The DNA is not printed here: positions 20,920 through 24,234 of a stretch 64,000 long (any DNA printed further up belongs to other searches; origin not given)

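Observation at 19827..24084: Translationally coupled TPR-TM / DUF3153-like lipoprotein / UPF0182 operon, and a second UPF0182 paralog at 50712-53582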

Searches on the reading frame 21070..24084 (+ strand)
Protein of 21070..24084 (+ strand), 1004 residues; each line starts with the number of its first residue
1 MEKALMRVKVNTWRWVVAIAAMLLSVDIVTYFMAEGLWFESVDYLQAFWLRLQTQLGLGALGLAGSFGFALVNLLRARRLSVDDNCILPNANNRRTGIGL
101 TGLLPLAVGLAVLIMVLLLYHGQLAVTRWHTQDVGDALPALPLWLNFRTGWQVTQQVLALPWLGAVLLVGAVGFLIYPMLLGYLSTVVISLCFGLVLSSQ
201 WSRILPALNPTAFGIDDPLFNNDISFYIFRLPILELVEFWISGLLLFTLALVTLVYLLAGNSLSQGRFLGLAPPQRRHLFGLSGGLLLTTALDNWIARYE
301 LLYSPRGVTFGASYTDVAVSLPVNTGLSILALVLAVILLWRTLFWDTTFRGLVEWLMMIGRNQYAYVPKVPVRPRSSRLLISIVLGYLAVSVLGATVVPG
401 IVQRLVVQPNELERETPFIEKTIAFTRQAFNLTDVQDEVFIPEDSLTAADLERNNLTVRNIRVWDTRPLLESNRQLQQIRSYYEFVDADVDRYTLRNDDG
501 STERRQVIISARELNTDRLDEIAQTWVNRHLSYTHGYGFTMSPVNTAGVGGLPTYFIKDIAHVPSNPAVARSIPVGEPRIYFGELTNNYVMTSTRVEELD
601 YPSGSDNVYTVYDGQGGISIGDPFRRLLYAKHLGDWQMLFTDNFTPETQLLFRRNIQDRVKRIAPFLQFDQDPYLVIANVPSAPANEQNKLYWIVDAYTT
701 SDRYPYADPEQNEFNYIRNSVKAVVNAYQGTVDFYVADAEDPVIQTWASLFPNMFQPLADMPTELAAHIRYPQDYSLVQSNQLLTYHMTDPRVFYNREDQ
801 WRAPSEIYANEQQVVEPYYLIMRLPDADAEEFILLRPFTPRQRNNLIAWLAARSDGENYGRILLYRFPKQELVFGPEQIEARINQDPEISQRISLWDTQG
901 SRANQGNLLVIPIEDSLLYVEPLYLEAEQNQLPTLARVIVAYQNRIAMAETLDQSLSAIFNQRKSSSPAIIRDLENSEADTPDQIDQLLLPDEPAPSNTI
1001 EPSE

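Call 7: search_protein_families(library=pfam, proteins=[window:21070-24084:+], max_evalue=0.01)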
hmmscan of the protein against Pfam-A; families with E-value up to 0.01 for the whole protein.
window:21070-24084:+ (1004 aa): 1 family
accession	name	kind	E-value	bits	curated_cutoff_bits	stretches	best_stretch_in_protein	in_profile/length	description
PF03699.18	UPF0182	-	1.6e-289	962.8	27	1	15-896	4-770/770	Uncharacterised protein family (UPF0182)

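Call 8: search_protein_families(library=ncbifam, proteins=[window:21070-24084:+], max_evalue=0.01)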
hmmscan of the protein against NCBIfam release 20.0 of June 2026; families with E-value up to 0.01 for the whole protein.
window:21070-24084:+ (1004 aa): 3 families
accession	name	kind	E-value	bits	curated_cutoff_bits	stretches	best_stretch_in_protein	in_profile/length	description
NF002707.0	PRK02509.1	equivalog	0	1367.2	949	1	11-978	8-981/983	hypothetical protein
NF000825.0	PRK00068.1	subfamily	1e-223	745.2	995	2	379-984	285-912/973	hypothetical protein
NF009097.0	PRK12438.1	subfamily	1.3e-120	404.1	1254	2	390-966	296-901/991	hypothetical protein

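Call 16: find_homologous_proteins(query=window:21070-24084:+)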
Query window:21070-24084:+ (1004 aa): 1528 proteins with E <= 0.001 among 8000 candidates; the best 120 are listed.
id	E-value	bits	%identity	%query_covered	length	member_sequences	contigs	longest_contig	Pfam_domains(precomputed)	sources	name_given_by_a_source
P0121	0.0e+0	2277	100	100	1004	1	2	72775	PF03699.19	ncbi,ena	-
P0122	0.0e+0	2008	87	99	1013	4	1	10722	PF03699.19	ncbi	ncbi:MAG: UPF0182 family protein [Cyanobacteria bacterium J06627_15]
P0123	0.0e+0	1965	85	99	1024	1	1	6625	PF03699.19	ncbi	ncbi:MAG: UPF0182 family protein [Cyanobacteria bacterium P01_A01_bin.105]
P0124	0.0e+0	1646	72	98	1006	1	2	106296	PF03699.19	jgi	jgi:uncharacterized membrane protein (UPF0182 family)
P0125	0.0e+0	1579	72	97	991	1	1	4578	PF03699.19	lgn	-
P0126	0.0e+0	1568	69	99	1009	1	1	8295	PF03699.19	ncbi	ncbi:MAG: UPF0182 family protein [Cyanobacteria bacterium P01_A01_bin.114]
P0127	0.0e+0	1556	68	99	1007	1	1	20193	PF03699.19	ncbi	ncbi:MAG: UPF0182 family protein [Cyanobacteria bacterium J06635_1]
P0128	0.0e+0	1548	67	99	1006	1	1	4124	PF03699.19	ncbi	ncbi:MAG: UPF0182 family protein [Cyanobacteria bacterium P01_F01_bin.4]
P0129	0.0e+0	1542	69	96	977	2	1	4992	PF03699.19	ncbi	ncbi:MAG: UPF0182 family protein, partial [Cyanobacteria bacterium P01_D01_bin.44]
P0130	0.0e+0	1465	68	97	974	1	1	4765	PF03699.19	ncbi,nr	ncbi:MAG: COG1615 family transporter [Leptolyngbya sp. SIO3F4]|nr:COG1615 family transporter [Leptol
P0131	0.0e+0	1462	69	96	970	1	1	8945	PF03699.19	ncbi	-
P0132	0.0e+0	1461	68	96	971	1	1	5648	PF03699.19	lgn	-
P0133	0.0e+0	1460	68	96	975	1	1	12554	PF03699.19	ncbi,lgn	ncbi:MAG: UPF0182 family protein [Cyanobacteria bacterium P01_H01_bin.105]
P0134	0.0e+0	1457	69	96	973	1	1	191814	PF03699.19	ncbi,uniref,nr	ncbi:UPF0182 family protein [Leptothoe kymatousa]|uniref:UPF0182 protein IXB28_07505 n=1 Tax=Leptoth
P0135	0.0e+0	1454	68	96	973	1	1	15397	PF03699.19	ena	-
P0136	0.0e+0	1454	68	96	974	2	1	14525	PF03699.19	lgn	-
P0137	0.0e+0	1453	68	96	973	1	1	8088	PF03699.19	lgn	-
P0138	0.0e+0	1451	68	96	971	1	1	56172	PF03699.19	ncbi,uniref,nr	ncbi:upf0182 protein [Leptolyngbya sp. Heron Island J]|uniref:UPF0182 family protein n=1 Tax=Leptoly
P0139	0.0e+0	1449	69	96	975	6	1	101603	PF03699.19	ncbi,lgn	ncbi:MAG: UPF0182 family protein [Cyanobacteria bacterium P01_H01_bin.21]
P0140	0.0e+0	1448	68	96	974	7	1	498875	PF03699.19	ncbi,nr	ncbi:UPF0182 family protein [Leptothoe sp. LEGE 181152]|nr:UPF0182 family protein [Leptothoe sp. LEG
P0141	0.0e+0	1447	67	98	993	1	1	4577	PF03699.19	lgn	-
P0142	0.0e+0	1443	68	96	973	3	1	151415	PF03699.19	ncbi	ncbi:MAG: UPF0182 family protein [Leptolyngbyaceae cyanobacterium]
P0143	0.0e+0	1442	67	96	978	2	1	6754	PF03699.19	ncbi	-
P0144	0.0e+0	1441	68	96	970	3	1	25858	PF03699.19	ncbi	ncbi:MAG: UPF0182 family protein [Cyanobacteria bacterium P01_F01_bin.13]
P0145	0.0e+0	1441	68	96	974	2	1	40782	PF03699.19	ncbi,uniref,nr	ncbi:UPF0182 family protein [Leptolyngbya cf. ectocarpi LEGE 11479]|uniref:UPF0182 protein IQ260_029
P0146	0.0e+0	1439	68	96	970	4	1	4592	PF03699.19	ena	-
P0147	0.0e+0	1439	69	95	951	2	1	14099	PF03699.19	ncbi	ncbi:MAG: UPF0182 family protein, partial [Cyanobacteria bacterium P01_C01_bin.118]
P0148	0.0e+0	1435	67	96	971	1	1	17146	PF03699.19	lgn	-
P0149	0.0e+0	1432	66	99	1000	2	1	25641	PF03699.19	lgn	-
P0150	0.0e+0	1432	68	96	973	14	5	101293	PF03699.19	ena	-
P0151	0.0e+0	1424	67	96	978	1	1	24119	PF03699.19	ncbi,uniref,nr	ncbi:UPF0182 family protein [Leptothoe sp. PORK10 BA2]|uniref:UPF0182 family protein n=1 Tax=Leptoth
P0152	0.0e+0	1420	62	97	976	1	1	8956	PF03699.19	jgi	jgi:uncharacterized protein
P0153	0.0e+0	1409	61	97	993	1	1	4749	PF03699.19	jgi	jgi:uncharacterized protein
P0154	0.0e+0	1398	66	97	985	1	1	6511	PF03699.19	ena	-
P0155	0.0e+0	1396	66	96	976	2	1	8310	PF03699.19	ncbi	ncbi:MAG: UPF0182 family protein [Cyanobacteria bacterium P01_D01_bin.2]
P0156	0.0e+0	1393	66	96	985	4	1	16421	PF03699.19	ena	-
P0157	0.0e+0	1391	68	94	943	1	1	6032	PF03699.19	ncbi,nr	ncbi:MAG: COG1615 family transporter, partial [Symploca sp. SIO2G7]|nr:COG1615 family transporter [S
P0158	0.0e+0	1391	67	87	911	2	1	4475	PF03699.19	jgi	jgi:hypothetical protein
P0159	0.0e+0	1377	62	98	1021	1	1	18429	PF03699.19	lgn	-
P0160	0.0e+0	1374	62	96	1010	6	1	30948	PF03699.19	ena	-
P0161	0.0e+0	1371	63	97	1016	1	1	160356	PF03699.19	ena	-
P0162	0.0e+0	1367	63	95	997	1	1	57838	PF03699.19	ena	-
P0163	0.0e+0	1361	62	97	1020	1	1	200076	PF03699.19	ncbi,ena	-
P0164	0.0e+0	1361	62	99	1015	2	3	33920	PF03699.19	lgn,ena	-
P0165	0.0e+0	1361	62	97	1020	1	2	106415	PF03699.19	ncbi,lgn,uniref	ncbi:UPF0182 family protein [Almyronema epifaneia]|uniref:UPF0182 protein ACFVKH_04215 n=1 Tax=Almyr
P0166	0.0e+0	1356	62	98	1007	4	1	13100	PF03699.19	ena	-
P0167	0.0e+0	1354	61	98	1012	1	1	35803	PF03699.19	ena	-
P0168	0.0e+0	1351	62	96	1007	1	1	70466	PF03699.19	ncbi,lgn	-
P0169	0.0e+0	1344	61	98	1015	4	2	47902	PF03699.19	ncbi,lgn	ncbi:MAG: UPF0182 family protein [Cyanobacteria bacterium J06639_16]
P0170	0.0e+0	1338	61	97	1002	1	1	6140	PF03699.19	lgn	-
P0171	0.0e+0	1335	61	98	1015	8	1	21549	PF03699.19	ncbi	ncbi:MAG: UPF0182 family protein [Cyanobacteria bacterium J06597_16]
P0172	0.0e+0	1333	60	98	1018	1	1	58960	PF03699.19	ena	-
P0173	0.0e+0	1332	62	97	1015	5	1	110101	PF03699.19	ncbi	ncbi:MAG: UPF0182 family protein [Cyanobacteria bacterium J06623_4]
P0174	0.0e+0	1330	61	96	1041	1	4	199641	PF03699.19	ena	-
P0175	0.0e+0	1329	59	98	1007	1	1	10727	PF03699.19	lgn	-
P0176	0.0e+0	1329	60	98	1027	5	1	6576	PF03699.19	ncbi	ncbi:MAG: UPF0182 family protein [Cyanobacteria bacterium P01_H01_bin.119]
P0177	0.0e+0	1327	61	96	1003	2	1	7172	PF03699.19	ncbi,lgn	ncbi:MAG: UPF0182 family protein [Phormidesmis sp.]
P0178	0.0e+0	1326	61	96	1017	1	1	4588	PF03699.19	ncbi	-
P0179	0.0e+0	1325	60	97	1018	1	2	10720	PF03699.19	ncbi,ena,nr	ncbi:MAG: UPF0182 family protein [Leptolyngbyaceae cyanobacterium MO_188.B28]|nr:UPF0182 family prot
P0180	0.0e+0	1322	61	96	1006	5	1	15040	PF03699.19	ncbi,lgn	-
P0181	0.0e+0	1322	59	99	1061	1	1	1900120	PF03699.19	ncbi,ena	-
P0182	0.0e+0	1320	62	99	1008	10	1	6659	PF03699.19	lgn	-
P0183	0.0e+0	1320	60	98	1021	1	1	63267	PF03699.19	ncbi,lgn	ncbi:MAG: UPF0182 family protein [Cyanobacteria bacterium P01_D01_bin.105]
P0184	0.0e+0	1314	61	98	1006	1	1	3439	PF03699.19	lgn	-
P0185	0.0e+0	1313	60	95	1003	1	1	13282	PF03699.19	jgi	jgi:uncharacterized protein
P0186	0.0e+0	1312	61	98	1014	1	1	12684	PF03699.19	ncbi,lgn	ncbi:MAG: UPF0182 family protein [Cyanobacteria bacterium P01_F01_bin.53]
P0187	0.0e+0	1310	62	98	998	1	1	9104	PF03699.19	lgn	-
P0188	0.0e+0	1309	60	97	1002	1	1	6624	PF03699.19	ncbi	-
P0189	0.0e+0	1308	62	97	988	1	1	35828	PF03699.19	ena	-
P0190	0.0e+0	1307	63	96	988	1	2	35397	PF03699.19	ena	-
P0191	0.0e+0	1306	60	99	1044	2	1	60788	PF03699.19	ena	-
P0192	0.0e+0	1305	60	99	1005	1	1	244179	PF03699.19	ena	-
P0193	0.0e+0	1304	60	96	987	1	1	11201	PF03699.19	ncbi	-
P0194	0.0e+0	1304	60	99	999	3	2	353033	PF03699.19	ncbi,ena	ncbi:MAG: UPF0182 family protein [Phormidesmis sp.]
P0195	0.0e+0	1304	60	98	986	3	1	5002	PF03699.19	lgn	-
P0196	0.0e+0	1302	59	99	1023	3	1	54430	PF03699.19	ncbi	ncbi:MAG: UPF0182 family protein [Cyanobacteria bacterium P01_F01_bin.86]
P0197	0.0e+0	1298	60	96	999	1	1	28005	PF03699.19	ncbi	ncbi:MAG: UPF0182 family protein [Phormidesmis sp.]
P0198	0.0e+0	1297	59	98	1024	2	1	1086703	PF03699.19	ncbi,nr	ncbi:MAG: UPF0182 family protein [Leptolyngbya sp. SIO1E4]|nr:UPF0182 family protein [Leptolyngbya s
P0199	0.0e+0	1295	61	97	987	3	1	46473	PF03699.19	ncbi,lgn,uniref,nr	ncbi:MAG: hypothetical protein DCF25_04240 [Leptolyngbya foveolarum]|uniref:UPF0182 protein DCF25_04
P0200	0.0e+0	1295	59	96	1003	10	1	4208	PF03699.19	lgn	-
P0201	0.0e+0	1294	61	97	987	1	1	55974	PF03699.19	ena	-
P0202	0.0e+0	1294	61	99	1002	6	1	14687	PF03699.19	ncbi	ncbi:MAG: UPF0182 family protein [Phormidesmis sp.]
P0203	0.0e+0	1291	58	99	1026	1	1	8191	PF03699.19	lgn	-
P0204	0.0e+0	1291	61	97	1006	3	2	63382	PF03699.19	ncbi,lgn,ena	-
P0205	0.0e+0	1291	60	97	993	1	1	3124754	PF03699.19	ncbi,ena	-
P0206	0.0e+0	1290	59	98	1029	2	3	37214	PF03699.19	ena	-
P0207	0.0e+0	1283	59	97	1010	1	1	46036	PF03699.19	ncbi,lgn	ncbi:MAG: UPF0182 family protein [Cyanobacteria bacterium P01_D01_bin.1]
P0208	0.0e+0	1283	60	97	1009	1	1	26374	PF03699.19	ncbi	ncbi:MAG: UPF0182 family protein [Phormidesmis sp.]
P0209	0.0e+0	1281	59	99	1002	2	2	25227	PF03699.19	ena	-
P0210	0.0e+0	1281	59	99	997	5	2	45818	PF03699.19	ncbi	ncbi:MAG: UPF0182 family protein [Cyanobacteria bacterium J06631_9]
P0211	0.0e+0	1281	60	99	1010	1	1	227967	PF03699.19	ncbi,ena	-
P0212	0.0e+0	1280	59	96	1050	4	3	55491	PF03699.19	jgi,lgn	-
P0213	0.0e+0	1280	61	96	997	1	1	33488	PF03699.19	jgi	jgi:uncharacterized protein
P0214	0.0e+0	1279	58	98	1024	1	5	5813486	PF03699.19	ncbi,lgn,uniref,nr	ncbi:UPF0182 family protein [Leptolyngbya iicbica]|uniref:UPF0182 protein DYY88_14090 n=2 Tax=Cyanop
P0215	0.0e+0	1279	60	97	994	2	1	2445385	PF03699.19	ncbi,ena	-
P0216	0.0e+0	1278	59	97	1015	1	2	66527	PF03699.19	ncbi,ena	ncbi:MAG: UPF0182 family protein [Leptolyngbyaceae cyanobacterium]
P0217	0.0e+0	1277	59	98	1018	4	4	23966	PF03699.19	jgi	jgi:uncharacterized membrane protein (UPF0182 family)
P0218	0.0e+0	1277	60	98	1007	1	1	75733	PF03699.19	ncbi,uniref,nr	ncbi:UPF0182 family protein [cf. Phormidesmis sp. LEGE 11477]|uniref:UPF0182 family protein n=1 Tax=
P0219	0.0e+0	1277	58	98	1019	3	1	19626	PF03699.19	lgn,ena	-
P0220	0.0e+0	1276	60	99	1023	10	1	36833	PF03699.19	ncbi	ncbi:MAG: UPF0182 family protein [Cyanobacteria bacterium J06621_3]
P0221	0.0e+0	1275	60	97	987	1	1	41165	PF03699.19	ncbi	-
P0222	0.0e+0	1275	57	99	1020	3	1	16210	PF03699.19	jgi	-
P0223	0.0e+0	1275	60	96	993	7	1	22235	PF03699.19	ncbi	ncbi:MAG: UPF0182 family protein [Phormidesmis sp.]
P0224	0.0e+0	1274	58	99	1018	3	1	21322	PF03699.19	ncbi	ncbi:MAG: UPF0182 family protein [Cyanobacteria bacterium J06636_16]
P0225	0.0e+0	1273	59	98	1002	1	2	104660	PF03699.19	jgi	-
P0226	0.0e+0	1272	60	96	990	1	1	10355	PF03699.19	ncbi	ncbi:MAG: UPF0182 family protein [Cyanobacteria bacterium J06560_2]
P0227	0.0e+0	1271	59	98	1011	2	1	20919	PF03699.19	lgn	-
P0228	0.0e+0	1271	61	96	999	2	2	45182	PF03699.19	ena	-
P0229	0.0e+0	1271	58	99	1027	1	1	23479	PF03699.19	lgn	-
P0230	0.0e+0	1270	59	98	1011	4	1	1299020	PF03699.19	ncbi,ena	-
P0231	0.0e+0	1270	58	98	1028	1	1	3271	PF03699.19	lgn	-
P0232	0.0e+0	1269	58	98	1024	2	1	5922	PF03699.19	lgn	-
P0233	0.0e+0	1268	58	97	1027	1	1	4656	PF03699.19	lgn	-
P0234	0.0e+0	1267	59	95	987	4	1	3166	PF03699.19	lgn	-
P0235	0.0e+0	1266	92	60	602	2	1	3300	PF03699.19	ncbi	ncbi:MAG: UPF0182 family protein, partial [Cyanobacteria bacterium J06632_22]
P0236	0.0e+0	1263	59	95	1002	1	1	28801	PF03699.19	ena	-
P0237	0.0e+0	1263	57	99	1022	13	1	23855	PF03699.19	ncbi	ncbi:MAG: UPF0182 family protein [Cyanobacteria bacterium P01_H01_bin.162]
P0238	0.0e+0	1262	58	98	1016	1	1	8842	PF03699.19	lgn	-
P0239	0.0e+0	1262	58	98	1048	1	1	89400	PF03699.19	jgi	-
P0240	0.0e+0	1261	58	99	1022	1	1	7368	PF03699.19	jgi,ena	jgi:uncharacterized membrane protein (UPF0182 family)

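Call 22: find_encoding_contigs(protein=P0122, flank=6000, max_places=3)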
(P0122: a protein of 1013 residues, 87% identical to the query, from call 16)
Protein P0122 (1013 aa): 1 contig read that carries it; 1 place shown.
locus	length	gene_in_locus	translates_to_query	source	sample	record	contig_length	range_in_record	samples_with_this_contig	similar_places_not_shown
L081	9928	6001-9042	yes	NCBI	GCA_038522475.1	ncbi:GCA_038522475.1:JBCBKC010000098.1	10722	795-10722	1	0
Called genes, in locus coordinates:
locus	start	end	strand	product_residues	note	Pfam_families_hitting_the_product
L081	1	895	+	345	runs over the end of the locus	PF03320:FBPase_glpX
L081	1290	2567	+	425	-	PF05201:GlutR_N, PF01488:Shikimate_DH, PF00745:GlutR_dimer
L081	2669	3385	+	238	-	PF02475:TRM5-TYW2_MTfase (weak), PF13489:Methyltransf_23, PF05175:MTS (weak), PF01209:Ubie_methyltran (weak), PF13847:Methyltransf_31, PF08241:Methyltransf_11, PF08242:Methyltransf_12, PF13649:Methyltransf_25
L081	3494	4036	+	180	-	PF01789:PsbP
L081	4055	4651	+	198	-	PF02545:Maf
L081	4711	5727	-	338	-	PF01073:3Beta_HSD, PF01370:Epimerase, PF04321:RmlD_sub_bind, PF16363:GDP_Man_Dehyd, PF02719:Polysacc_synt_2, PF07993:NAD_binding_4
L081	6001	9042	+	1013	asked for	PF03699:UPF0182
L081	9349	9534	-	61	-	-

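Call 23: find_encoding_contigs(protein=P0124, flank=6000, max_places=3)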
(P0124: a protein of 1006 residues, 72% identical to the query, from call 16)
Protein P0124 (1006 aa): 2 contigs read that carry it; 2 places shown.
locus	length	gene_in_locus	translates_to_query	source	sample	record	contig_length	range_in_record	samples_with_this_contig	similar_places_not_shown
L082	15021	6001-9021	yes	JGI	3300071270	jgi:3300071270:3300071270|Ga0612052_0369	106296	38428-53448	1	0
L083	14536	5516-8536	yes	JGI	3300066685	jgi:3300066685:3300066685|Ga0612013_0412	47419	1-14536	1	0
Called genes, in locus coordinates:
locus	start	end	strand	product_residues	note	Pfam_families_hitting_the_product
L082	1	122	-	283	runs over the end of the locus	PF01435:Peptidase_M48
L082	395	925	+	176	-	PF14221:DUF4330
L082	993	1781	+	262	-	-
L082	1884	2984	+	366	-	-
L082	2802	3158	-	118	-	-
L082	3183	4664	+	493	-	PF02743:dCache_1, PF22673:MCP-like_PDC_1, PF00672:HAMP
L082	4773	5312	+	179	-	PF01789:PsbP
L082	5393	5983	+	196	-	PF02545:Maf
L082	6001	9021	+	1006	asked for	PF03699:UPF0182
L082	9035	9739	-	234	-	PF13759:2OG-FeII_Oxy_5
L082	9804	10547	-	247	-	PF04474:DUF554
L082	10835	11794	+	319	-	PF04015:DUF362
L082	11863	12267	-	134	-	-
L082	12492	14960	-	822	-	PF02861:Clp_N, PF02861:Clp_N, PF00004:AAA, PF17871:AAA_lid_9, PF07724:AAA_2, PF00004:AAA, PF07728:AAA_5, PF10431:ClpB_D2-small, +10 more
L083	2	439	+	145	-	?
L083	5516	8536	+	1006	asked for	PF03699:UPF0182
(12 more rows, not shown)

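Call 28: find_encoding_contigs(protein=P0121, flank=10000, max_places=3)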
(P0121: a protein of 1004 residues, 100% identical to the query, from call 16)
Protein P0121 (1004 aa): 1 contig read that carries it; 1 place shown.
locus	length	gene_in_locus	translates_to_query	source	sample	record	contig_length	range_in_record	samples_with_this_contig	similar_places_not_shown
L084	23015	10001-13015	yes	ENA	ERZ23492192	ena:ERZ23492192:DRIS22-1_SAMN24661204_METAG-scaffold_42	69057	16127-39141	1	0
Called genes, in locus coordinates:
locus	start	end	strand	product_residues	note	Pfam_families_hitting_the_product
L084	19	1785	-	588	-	PF00795:CN_hydrolase, PF02540:NAD_synthase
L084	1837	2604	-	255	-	PF00293:NUDIX, PF19368:WHD_AraR, PF21906:WHD_NrtR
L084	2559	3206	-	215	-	PF01467:CTP_transf_like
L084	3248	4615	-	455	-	PF17767:NAPRTase_N, PF04095:NAPRTase, PF17956:NAPRTase_C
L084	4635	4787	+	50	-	-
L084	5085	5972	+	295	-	PF01040:UbiA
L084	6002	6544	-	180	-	-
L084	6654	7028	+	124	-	PF00903:Glyoxalase, PF12681:Glyoxalase_2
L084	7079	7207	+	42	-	-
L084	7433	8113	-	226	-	-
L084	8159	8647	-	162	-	PF06172:Cupin_5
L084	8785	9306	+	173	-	-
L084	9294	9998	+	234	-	PF11353:DUF3153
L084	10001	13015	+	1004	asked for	PF03699:UPF0182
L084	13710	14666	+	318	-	PF09084:NMT1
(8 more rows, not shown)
